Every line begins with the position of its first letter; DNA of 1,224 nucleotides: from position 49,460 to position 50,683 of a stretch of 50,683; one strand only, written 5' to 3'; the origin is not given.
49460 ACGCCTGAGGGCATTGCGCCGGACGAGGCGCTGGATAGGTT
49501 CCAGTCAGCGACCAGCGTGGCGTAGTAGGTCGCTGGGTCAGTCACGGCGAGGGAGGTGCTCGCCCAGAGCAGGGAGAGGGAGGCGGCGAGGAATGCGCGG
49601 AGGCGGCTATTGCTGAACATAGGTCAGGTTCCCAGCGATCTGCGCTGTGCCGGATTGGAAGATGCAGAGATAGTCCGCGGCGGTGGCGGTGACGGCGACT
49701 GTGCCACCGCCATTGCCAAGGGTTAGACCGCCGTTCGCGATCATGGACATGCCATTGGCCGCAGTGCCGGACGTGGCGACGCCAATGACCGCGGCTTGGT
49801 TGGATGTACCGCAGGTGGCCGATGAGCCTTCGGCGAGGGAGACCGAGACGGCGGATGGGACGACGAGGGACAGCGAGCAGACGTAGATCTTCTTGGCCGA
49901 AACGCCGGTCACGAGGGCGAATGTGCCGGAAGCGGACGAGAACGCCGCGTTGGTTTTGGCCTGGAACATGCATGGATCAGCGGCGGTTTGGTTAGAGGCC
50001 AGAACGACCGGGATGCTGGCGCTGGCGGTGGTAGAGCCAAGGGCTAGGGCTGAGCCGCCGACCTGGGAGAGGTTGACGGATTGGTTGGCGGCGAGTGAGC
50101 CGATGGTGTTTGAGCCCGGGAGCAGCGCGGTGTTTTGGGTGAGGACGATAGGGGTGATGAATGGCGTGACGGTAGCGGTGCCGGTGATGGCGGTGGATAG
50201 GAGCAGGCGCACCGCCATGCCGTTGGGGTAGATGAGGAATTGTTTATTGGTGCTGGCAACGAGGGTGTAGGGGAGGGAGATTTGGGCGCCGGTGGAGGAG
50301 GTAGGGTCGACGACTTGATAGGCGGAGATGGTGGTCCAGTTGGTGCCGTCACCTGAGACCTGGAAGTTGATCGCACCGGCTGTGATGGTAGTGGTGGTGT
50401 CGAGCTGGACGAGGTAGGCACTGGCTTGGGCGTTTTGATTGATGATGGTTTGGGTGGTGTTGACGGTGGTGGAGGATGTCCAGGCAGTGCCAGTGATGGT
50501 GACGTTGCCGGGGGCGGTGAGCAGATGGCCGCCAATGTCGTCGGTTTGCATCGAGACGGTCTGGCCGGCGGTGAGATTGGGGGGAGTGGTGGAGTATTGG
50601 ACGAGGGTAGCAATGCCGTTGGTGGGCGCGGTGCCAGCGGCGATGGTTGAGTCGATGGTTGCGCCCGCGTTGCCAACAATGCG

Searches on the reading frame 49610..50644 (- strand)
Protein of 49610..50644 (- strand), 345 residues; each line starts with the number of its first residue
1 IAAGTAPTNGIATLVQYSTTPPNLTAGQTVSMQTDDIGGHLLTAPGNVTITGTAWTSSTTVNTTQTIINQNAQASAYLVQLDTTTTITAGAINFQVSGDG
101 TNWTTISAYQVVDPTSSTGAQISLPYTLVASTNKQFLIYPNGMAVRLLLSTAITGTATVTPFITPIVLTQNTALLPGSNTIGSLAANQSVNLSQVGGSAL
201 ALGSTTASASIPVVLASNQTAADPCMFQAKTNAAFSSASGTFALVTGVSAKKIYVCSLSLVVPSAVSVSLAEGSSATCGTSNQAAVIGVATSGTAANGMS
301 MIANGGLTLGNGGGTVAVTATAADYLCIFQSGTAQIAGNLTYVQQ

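Call 40: predict_structure(alignment_id=A3)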
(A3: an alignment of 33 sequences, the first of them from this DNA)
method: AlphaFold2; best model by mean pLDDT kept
length: 345 residues; sequences in the alignment: 33
mean_pLDDT: 78.1   pTM: 0.43
mean pLDDT of the five models: 78.1, 77.4, 77.2, 75.7, 74.7
residues with pLDDT >= 90: 175; 70-90: 51; 50-70: 64; < 50: 55
segments of 3 or more residues with pLDDT < 50: 1-17, 26-29, 31-34, 39-44, 171-176, 205-210
pLDDT, mean of each block of 10 residues (from residue 1): 39 46 51 48 61 95 88 82 90 94 95 91 94 92 93 93 80 45 52 58 48 52 92 93 94 96 93 85 62 73 94 93 92 93 97
secondary structure, 60 per line:
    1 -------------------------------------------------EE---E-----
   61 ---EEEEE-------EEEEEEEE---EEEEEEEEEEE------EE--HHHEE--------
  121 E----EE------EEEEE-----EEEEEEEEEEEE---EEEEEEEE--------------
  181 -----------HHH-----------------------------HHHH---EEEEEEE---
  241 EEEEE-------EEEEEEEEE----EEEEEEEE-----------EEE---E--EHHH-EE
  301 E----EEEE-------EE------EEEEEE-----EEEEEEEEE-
elements in order: E64-68 E76-83 E87-97 E134-138 E144-155 E159-166 H224-227 E231-237 E241-245 E253-261 E266-273 E285-287 E299-301 E306-309 E325-330 E336-344

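Call 43: fold_search(model_id=the predicted structure, library=pdb)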
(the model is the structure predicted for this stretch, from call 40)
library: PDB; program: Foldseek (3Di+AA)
matches with E <= 10: 1505; with E <= 0.001: 4
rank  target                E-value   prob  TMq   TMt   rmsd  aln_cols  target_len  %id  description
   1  6i56_B                2.8e-04  0.99  0.24  0.29  16.9       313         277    9  Crystal structure of PBSX exported protein XepA (released 2019-11-20)
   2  6i56_A                3.9e-04  0.99  0.22  0.27  16.8       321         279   10  Crystal structure of PBSX exported protein XepA (released 2019-11-20)
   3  6i56_C                4.1e-04  0.92  0.19  0.22  17.8       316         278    8  Crystal structure of PBSX exported protein XepA (released 2019-11-20)
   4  6i56_D                6.3e-04  0.96  0.21  0.26  16.6       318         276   10  Crystal structure of PBSX exported protein XepA (released 2019-11-20)
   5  6i5o_A                1.6e-03  1.00  0.19  0.46   7.5       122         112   13  Crystal structure of SPBc2 prophage-derived protein YomS (released 2019-11-20)
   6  6qfk_A                2.9e-03  0.60  0.18  0.06  31.9       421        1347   10  EngBF DARPin Fusion 4b G10 (released 2019-11-06)
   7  1phs                  3.7e-03  0.35  0.13  0.13  33.3       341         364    9  THE THREE-DIMENSIONAL STRUCTURE OF THE SEED STORAGE PROTEIN PHASEOLIN AT 3 ANGSTROMS RESOLUTION (released 1990-10-15)
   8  7zzz_A                4.6e-03  0.54  0.18  0.24  35.5       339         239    7  Bacteriophage phiCjT23 capsid (released 2022-12-14)
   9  4xup_A                5.8e-03  0.60  0.18  0.19  24.3       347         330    7  Structure of the N-terminal CBM22-1-CBM22-2 tandem domain from Paenibacillus barcinonensis Xyn10C (released 2015-06-03)
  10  7ook_A                6.1e-03  0.54  0.19  0.18  33.5       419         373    9  Bacteriophage PRD1 Major Capsid Protein P3 in complex with CPZ (released 2022-06-08)
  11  7u1i_C                6.4e-03  0.28  0.13  0.12  33.6       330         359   11  Crystal structure of Pisum sativum vicilin (released 2022-03-16)
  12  8iyk_F                7.5e-03  1.00  0.23  0.10   5.2       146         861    9  Tail tip conformation 1 of phage lambda tail (released 2023-10-18)
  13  4qaw_D                8.0e-03  0.20  0.12  0.09  27.4       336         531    9  Structure of modular Xyn30D from Paenibacillus barcinonensis (released 2014-10-08)
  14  9f4b_F1               8.9e-03  0.90  0.19  0.15  16.4       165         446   16  Pre-assembled baseplate cup of Klebsiella phage KP1 variant vB_Kpn_Lilla1 (released 2025-05-14)
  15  4xup_F                8.9e-03  0.60  0.19  0.20  17.9       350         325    6  Structure of the N-terminal CBM22-1-CBM22-2 tandem domain from Paenibacillus barcinonensis Xyn10C (released 2015-06-03)
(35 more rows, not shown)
